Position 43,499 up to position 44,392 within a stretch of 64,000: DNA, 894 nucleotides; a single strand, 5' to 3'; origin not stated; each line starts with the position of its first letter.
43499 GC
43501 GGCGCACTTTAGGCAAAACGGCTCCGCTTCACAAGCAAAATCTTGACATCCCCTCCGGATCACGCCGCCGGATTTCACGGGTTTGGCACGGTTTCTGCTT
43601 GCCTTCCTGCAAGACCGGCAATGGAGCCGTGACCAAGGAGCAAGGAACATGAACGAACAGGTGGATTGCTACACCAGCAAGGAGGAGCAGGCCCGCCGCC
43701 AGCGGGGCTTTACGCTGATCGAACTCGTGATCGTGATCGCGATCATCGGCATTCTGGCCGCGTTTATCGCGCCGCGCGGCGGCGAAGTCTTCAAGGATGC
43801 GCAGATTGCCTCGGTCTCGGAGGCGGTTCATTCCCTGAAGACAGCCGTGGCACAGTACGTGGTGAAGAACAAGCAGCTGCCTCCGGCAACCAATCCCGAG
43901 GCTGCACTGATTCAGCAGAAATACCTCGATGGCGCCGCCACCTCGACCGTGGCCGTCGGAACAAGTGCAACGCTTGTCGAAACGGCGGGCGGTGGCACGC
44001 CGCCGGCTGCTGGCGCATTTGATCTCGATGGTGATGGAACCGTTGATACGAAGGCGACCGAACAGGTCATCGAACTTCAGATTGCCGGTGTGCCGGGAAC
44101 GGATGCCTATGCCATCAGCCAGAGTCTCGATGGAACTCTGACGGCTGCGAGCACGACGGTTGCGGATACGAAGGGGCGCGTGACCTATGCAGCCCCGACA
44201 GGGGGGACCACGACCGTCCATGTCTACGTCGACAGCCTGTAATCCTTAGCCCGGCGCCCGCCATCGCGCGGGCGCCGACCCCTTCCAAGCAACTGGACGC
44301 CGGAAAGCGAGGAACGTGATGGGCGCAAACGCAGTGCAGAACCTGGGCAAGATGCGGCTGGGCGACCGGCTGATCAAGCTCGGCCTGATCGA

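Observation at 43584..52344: Compact, translationally coupled 8-gene type IV filament machine that fits no canonical gene set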

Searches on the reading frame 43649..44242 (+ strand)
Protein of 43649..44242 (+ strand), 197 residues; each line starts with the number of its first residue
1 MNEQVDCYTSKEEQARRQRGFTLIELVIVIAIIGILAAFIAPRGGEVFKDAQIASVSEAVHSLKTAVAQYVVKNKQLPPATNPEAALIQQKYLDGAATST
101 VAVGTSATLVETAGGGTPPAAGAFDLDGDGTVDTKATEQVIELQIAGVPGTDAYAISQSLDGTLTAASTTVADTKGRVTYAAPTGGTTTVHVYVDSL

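Call 3: search_protein_families(library=pfam, proteins=[window:43649-44242:+], max_evalue=0.01)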
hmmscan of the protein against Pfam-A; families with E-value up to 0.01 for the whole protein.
window:43649-44242:+ (197 aa): 1 family
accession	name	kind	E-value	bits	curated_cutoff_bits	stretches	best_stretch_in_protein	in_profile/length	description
PF07963.17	N_methyl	-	2.7e-10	39.8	21.2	1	16-40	2-26/27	Prokaryotic N-terminal methylation motif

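Call 4: search_protein_families(library=ncbifam, proteins=[window:43649-44242:+], max_evalue=0.01)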
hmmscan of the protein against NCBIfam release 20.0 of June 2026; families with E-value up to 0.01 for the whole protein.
window:43649-44242:+ (197 aa): 9 families
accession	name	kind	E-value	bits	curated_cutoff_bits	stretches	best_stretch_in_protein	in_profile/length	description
TIGR01710.1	typeII_sec_gspG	equivalog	7.2e-11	42.3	88.85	1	19-89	1-71/134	type II secretion system major pseudopilin GspG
TIGR02532.1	IV_pilin_GFxxxE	domain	2.1e-09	36.8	16.3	1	18-40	1-23/24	prepilin-type N-terminal cleavage/methylation domain-containing protein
NF007862.0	PRK10574.1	equivalog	3.3e-08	33.8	138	1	17-76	3-62/145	prepilin peptidase-dependent pilin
NF041775.1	typeIV_PilA_Myxo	equivalog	1.4e-07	31.7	400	1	16-64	8-53/214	type IV pilin protein PilA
TIGR01708.2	typeII_sec_gspH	equivalog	4.3e-07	30.1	80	1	18-45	1-28/169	type II secretion system minor pseudopilin GspH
TIGR02596.1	TIGR02596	subfamily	2e-05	24.8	70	1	21-71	1-52/196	Verru_Chthon cassette protein D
NF040999.1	pilin_ComGC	equivalog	4e-05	23.7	75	1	19-79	2-62/84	competence type IV pilus major pilin ComGC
NF007800.0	PRK10506.1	equivalog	0.00034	20.5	158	1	13-38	3-28/163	prepilin peptidase-dependent protein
NF041013.1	T4P_ComGE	equivalog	0.00081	19.5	49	1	18-70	3-56/83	competence type IV pilus minor pilin ComGE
